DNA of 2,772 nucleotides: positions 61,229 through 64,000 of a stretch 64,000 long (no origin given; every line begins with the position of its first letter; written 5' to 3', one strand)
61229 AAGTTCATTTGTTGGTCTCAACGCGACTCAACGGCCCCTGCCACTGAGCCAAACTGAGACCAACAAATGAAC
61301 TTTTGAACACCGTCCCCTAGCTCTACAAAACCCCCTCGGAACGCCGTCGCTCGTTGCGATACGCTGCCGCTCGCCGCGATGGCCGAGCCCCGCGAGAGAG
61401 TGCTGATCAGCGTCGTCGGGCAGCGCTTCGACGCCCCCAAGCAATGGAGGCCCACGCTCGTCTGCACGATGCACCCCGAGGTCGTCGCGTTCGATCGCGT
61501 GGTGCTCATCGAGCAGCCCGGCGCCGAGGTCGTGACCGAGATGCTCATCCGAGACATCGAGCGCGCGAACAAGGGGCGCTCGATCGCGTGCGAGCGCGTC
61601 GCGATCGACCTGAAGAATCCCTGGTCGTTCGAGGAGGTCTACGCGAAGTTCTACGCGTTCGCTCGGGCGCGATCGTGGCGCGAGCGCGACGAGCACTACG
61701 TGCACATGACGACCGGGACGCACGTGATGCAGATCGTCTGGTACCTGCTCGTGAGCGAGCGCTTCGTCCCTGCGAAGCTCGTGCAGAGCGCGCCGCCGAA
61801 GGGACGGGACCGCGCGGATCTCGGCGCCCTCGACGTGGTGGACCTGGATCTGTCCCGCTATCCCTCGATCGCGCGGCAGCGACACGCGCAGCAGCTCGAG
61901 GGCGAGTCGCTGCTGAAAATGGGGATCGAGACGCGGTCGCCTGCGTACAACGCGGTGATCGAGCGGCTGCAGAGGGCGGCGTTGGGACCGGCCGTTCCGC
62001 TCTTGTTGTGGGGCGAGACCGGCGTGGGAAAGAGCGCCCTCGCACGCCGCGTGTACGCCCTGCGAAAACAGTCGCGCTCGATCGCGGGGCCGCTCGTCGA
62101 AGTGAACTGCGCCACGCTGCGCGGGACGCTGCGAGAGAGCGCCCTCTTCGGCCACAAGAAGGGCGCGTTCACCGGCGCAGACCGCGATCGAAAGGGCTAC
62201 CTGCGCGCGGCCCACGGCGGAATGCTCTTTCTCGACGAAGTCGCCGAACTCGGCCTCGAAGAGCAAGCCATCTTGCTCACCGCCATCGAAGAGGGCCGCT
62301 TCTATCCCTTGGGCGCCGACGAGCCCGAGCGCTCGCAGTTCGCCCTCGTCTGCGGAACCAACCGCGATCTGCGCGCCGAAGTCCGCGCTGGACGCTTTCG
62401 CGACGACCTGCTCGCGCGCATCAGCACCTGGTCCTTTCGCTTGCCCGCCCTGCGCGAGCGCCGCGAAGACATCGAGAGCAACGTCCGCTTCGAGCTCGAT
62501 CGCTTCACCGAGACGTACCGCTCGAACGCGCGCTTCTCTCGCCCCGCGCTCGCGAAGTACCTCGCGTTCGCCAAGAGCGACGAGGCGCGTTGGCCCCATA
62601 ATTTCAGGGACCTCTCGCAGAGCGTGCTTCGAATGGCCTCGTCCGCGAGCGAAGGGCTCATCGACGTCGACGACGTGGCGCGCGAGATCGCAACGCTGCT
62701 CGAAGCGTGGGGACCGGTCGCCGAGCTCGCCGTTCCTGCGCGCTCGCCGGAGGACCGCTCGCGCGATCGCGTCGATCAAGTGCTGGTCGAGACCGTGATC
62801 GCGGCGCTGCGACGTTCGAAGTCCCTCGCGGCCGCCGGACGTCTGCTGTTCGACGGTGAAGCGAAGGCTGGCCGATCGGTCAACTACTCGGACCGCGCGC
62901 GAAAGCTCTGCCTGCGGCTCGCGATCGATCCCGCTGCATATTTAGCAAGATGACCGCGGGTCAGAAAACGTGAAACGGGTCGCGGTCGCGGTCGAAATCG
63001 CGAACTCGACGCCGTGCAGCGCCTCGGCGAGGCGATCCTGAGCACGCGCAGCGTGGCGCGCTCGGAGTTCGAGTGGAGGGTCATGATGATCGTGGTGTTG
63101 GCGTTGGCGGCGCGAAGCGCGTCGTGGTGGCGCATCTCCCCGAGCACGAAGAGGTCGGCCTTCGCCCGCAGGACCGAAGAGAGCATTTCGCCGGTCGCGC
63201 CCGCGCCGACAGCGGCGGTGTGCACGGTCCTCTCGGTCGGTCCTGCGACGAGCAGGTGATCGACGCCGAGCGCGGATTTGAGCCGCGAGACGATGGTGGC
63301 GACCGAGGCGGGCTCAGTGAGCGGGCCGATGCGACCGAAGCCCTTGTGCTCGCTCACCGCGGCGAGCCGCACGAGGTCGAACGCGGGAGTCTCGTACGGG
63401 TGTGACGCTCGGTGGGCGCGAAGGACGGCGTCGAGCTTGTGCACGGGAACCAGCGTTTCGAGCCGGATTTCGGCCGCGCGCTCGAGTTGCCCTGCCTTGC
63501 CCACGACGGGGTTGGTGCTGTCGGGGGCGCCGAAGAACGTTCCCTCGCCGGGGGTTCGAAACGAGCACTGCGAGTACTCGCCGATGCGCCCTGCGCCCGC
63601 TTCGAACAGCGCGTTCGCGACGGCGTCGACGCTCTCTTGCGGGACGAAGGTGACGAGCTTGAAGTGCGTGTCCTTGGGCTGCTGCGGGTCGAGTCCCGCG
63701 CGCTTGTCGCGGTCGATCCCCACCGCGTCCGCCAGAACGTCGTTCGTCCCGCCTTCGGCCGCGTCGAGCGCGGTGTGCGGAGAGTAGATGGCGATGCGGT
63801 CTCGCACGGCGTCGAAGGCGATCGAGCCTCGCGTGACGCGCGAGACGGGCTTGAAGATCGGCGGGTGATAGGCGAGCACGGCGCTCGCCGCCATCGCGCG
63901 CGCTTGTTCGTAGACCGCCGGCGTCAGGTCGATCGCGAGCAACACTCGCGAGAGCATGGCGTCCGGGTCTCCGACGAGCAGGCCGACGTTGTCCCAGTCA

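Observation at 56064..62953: Non-canonical Rtc RNA-repair locus: rtcR divergent from ABC permease - ABC ATPase - rtcB - RNase II/R-like exoribonuclease, with no rtcA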

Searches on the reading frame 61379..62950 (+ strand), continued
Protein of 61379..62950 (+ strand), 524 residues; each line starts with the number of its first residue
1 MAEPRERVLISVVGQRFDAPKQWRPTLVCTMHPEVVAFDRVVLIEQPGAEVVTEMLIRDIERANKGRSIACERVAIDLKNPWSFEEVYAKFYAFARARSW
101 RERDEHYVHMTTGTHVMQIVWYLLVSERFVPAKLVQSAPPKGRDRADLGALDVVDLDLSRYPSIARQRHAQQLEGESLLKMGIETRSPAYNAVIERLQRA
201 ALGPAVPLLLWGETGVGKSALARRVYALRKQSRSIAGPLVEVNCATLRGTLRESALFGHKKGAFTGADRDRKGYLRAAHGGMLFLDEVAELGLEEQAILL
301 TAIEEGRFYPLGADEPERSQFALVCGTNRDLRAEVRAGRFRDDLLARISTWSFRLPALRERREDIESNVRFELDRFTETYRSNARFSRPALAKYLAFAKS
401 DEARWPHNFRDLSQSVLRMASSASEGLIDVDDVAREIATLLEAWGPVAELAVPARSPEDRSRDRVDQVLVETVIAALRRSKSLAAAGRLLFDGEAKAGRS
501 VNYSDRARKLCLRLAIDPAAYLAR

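Call 84: find_encoding_contigs(protein=P0007, flank=7000, max_places=1)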
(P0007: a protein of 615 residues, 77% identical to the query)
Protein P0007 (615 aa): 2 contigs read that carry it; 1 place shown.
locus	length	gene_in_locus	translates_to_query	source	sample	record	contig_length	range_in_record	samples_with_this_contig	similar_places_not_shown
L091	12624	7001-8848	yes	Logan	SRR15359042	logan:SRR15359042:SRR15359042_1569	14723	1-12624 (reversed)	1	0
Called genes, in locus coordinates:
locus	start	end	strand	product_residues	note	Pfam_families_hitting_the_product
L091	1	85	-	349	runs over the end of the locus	PF00781:DAGK_cat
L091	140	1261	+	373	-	-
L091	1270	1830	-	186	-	-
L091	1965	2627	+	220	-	PF07998:Peptidase_M54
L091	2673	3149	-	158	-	-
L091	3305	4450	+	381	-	-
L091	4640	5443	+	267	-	PF00487:FA_desaturase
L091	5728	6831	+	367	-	PF01784:DUF34_NIF3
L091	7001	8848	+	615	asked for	PF00773:RNB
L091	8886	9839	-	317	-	PF00069:Pkinase, PF07714:PK_Tyr_Ser-Thr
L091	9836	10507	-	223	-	-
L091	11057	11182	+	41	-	-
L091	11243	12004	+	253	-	PF00149:Metallophos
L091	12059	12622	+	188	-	?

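Call 85: find_encoding_contigs(protein=P0003, flank=7000, max_places=1)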
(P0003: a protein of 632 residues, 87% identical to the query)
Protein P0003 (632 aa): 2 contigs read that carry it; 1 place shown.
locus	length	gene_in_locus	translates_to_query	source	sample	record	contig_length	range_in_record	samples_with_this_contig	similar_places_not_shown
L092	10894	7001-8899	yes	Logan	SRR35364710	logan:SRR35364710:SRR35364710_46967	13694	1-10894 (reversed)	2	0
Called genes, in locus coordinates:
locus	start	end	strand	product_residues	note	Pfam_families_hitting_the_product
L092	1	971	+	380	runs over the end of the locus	-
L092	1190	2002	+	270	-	-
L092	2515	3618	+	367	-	PF01784:DUF34_NIF3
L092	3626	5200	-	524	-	PF06956:RtcR, PF00158:Sigma54_activat, PF01078:Mg_chelatase (faint), PF14532:Sigma54_activ_2, PF07728:AAA_5 (weak), PF25601:AAA_lid_14 (weak)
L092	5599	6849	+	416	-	PF01139:RtcB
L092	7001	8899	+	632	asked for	PF00773:RNB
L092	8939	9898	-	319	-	PF00069:Pkinase, PF01636:APH (faint), PF03109:ABC1 (faint), PF07714:PK_Tyr_Ser-Thr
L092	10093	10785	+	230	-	PF13473:Cupredoxin_1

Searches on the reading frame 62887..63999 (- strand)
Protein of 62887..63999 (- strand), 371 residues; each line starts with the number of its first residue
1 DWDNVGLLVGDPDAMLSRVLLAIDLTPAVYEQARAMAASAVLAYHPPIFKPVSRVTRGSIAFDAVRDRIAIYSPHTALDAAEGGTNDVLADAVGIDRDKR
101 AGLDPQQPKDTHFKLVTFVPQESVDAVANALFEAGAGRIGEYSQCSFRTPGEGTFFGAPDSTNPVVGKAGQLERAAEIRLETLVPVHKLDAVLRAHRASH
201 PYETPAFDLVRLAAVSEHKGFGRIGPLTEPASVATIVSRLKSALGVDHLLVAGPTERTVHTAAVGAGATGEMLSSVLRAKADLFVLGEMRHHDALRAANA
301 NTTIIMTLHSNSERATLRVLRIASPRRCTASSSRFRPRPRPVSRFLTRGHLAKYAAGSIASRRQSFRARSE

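Call 79: search_protein_families(library=pfam, proteins=[window:62887-63999:-], max_evalue=0.0001)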
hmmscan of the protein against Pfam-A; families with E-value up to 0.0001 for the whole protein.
window:62887-63999:- (371 aa): 1 family
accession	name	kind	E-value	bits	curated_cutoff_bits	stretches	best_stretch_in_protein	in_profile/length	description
PF01784.24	DUF34_NIF3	-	6.8e-51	173.8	23.4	1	1-320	21-231/256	Duf34/NIF3 (NGG1p interacting factor 3)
